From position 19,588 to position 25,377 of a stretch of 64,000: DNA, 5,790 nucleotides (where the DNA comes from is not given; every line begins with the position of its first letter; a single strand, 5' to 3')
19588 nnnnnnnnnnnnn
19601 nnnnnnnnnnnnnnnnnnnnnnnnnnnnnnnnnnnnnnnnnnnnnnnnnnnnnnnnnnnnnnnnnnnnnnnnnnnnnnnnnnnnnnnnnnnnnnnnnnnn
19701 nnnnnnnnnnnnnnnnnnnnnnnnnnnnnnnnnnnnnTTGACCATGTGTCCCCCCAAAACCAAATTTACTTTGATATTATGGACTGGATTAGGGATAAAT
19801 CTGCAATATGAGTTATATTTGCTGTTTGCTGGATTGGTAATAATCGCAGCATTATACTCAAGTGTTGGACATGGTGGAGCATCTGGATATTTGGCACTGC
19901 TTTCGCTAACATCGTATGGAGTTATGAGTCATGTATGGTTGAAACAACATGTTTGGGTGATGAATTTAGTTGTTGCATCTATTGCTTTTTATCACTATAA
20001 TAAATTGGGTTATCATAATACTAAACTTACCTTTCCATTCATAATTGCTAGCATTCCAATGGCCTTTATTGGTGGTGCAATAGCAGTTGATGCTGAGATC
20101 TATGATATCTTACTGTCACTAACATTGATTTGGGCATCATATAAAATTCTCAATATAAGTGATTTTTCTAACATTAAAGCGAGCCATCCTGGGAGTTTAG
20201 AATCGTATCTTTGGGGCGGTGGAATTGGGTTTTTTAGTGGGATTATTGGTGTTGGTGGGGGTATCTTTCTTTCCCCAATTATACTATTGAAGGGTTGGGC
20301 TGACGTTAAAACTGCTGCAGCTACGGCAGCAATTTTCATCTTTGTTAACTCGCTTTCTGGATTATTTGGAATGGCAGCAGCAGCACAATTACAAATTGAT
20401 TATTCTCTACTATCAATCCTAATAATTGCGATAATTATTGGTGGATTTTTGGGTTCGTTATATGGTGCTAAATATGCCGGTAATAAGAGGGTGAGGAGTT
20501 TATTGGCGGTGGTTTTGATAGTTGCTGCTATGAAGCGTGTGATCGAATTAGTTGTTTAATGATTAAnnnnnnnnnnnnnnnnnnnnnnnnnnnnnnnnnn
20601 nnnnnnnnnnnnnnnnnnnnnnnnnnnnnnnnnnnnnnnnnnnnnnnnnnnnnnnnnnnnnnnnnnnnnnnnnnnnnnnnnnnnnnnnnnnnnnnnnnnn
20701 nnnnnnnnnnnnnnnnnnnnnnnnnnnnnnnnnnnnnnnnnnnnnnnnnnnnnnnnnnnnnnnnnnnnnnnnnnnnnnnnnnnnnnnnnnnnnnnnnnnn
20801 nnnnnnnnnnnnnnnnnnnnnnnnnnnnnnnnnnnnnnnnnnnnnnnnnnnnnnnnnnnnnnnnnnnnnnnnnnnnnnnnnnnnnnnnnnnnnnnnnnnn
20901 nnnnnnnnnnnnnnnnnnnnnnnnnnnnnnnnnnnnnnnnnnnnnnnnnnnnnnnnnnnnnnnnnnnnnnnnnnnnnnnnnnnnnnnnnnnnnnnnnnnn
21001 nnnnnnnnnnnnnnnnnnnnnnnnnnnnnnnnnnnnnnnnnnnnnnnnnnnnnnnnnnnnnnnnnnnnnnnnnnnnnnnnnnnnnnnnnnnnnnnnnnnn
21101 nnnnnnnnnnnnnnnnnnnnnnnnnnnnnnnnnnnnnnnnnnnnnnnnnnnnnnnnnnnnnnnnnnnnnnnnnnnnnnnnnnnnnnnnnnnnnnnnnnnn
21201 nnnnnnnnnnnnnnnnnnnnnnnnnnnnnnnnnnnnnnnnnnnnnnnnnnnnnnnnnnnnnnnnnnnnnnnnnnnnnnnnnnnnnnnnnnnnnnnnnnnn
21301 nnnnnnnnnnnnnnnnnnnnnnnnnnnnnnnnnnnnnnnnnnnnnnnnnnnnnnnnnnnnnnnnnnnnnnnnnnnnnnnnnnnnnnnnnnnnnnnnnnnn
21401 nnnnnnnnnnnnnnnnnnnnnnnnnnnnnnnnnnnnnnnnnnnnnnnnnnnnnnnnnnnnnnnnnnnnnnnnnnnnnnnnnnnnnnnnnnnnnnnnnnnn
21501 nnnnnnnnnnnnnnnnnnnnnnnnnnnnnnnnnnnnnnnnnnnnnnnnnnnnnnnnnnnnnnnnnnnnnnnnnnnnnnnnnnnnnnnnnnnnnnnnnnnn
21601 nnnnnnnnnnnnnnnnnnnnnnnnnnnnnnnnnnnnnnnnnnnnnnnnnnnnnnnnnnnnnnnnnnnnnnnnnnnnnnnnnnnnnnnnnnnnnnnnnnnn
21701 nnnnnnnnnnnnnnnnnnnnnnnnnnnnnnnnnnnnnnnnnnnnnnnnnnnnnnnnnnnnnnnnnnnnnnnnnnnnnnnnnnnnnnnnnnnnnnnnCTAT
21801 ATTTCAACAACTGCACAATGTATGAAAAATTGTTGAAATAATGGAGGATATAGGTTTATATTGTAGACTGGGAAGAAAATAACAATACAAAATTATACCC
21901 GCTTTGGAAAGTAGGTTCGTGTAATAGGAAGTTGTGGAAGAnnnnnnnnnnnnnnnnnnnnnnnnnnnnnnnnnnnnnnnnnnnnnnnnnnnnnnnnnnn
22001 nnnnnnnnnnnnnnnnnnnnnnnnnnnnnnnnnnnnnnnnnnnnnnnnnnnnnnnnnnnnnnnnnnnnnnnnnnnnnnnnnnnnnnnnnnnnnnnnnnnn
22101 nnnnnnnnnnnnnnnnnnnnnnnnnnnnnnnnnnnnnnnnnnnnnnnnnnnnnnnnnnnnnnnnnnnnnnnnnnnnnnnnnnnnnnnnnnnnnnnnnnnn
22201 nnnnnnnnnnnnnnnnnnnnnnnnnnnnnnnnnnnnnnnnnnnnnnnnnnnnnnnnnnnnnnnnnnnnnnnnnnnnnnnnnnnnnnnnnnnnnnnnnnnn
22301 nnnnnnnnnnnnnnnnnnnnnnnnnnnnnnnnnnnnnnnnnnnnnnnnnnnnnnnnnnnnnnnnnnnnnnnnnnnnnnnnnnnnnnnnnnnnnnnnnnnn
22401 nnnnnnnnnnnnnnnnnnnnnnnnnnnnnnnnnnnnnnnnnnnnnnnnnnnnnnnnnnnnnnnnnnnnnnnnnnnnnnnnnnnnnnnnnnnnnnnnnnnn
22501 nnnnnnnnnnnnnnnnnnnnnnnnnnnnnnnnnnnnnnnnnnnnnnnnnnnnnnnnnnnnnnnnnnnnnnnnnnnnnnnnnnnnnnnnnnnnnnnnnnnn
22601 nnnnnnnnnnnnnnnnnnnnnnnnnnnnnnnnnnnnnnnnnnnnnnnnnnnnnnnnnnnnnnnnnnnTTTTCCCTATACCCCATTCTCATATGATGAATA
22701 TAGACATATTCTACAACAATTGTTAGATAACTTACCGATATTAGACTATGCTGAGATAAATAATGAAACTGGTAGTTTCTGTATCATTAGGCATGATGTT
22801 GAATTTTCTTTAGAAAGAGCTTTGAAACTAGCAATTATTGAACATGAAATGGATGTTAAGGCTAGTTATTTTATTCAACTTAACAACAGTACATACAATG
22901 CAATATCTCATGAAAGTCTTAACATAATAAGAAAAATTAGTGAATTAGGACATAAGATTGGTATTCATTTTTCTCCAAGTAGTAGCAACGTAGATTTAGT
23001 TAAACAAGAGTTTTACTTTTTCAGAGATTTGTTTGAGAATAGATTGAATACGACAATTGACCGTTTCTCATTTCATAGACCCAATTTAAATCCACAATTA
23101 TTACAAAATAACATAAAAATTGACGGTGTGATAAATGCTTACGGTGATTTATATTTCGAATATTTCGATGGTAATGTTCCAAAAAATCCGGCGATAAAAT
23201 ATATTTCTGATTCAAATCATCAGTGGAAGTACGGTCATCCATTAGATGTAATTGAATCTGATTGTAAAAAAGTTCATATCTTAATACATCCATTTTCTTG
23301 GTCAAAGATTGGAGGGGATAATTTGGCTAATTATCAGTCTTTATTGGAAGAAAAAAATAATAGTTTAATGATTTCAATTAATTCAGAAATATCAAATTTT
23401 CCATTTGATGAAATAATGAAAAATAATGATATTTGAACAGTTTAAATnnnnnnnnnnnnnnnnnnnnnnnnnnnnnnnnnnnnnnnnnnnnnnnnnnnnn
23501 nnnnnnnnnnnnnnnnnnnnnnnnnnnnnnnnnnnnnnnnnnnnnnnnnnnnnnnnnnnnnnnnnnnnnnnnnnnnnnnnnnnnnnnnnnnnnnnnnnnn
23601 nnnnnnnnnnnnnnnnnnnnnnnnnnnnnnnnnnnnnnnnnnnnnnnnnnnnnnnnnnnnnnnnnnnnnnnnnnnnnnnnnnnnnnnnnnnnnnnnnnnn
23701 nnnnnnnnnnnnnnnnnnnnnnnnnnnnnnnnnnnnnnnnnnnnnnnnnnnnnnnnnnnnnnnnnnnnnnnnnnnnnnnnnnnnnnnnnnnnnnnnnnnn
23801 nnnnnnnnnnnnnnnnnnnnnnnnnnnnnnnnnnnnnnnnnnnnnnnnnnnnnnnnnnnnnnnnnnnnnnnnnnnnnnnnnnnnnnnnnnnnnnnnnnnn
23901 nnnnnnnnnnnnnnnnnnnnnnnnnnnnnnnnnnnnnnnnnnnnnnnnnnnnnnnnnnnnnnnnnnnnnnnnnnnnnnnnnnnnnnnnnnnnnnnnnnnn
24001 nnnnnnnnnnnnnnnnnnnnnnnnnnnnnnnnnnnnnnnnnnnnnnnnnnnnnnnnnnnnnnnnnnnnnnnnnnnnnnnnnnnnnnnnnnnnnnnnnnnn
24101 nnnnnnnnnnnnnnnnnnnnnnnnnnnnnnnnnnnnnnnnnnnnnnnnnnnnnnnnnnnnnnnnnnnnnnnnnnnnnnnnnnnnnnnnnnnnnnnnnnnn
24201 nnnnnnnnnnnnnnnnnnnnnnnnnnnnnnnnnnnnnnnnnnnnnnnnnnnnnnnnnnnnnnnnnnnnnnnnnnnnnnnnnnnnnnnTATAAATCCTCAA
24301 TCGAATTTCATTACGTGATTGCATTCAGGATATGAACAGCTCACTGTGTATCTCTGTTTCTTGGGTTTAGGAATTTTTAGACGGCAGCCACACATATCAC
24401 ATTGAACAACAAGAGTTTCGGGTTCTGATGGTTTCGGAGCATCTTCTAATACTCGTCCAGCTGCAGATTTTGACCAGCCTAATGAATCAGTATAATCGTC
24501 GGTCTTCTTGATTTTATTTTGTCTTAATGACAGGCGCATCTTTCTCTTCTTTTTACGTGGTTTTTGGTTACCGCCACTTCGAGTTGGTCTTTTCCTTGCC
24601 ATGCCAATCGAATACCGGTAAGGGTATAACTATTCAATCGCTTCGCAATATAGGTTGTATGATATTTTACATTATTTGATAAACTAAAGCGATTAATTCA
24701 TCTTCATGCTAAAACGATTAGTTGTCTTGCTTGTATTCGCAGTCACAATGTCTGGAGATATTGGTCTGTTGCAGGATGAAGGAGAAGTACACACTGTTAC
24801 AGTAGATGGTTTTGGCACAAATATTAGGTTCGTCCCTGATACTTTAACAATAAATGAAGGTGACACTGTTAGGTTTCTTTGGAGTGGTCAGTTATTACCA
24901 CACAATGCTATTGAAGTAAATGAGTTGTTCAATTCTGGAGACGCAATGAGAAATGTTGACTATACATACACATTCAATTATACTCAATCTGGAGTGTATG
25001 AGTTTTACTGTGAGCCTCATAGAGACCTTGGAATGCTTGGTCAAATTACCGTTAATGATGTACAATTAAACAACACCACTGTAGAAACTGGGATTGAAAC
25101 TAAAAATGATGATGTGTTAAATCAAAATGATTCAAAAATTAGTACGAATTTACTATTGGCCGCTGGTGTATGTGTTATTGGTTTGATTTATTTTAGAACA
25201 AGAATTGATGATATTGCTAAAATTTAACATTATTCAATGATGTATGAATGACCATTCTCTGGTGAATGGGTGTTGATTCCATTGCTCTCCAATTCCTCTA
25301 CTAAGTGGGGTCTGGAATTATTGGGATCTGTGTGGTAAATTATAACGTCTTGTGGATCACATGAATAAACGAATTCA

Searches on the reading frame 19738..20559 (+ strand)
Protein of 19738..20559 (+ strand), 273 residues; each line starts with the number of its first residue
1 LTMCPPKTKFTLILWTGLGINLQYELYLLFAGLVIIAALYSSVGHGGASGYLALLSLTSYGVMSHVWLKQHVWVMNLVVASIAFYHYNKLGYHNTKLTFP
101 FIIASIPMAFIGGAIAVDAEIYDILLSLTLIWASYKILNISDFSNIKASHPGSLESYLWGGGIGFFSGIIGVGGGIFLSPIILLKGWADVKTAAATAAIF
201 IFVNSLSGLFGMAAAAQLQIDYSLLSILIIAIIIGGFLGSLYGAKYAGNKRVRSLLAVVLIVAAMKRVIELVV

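Call 10: search_protein_families(library=pfam, proteins=[window:19738-20559:+])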
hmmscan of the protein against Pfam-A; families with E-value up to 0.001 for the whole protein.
window:19738-20559:+ (273 aa): 1 family
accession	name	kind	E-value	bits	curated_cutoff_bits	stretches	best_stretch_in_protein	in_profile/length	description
PF01925.25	TauE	-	3.5e-25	89.5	32.6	1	30-266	2-236/237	Sulfite exporter TauE/SafE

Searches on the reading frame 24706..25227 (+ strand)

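Call 6: search_protein_families(library=pfam, proteins=[window:24706-25227:+])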
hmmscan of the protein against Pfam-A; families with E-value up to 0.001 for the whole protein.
window:24706-25227:+ (173 aa): 2 families
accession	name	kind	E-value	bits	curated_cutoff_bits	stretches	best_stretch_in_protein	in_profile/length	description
PF00127.26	Copper-bind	-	1.2e-12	48.5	21.2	1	31-117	3-99/99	Copper binding proteins, plastocyanin/azurin family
PF13473.12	Cupredoxin_1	-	1.7e-05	25.2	27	1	8-116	4-104/104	Cupredoxin-like domain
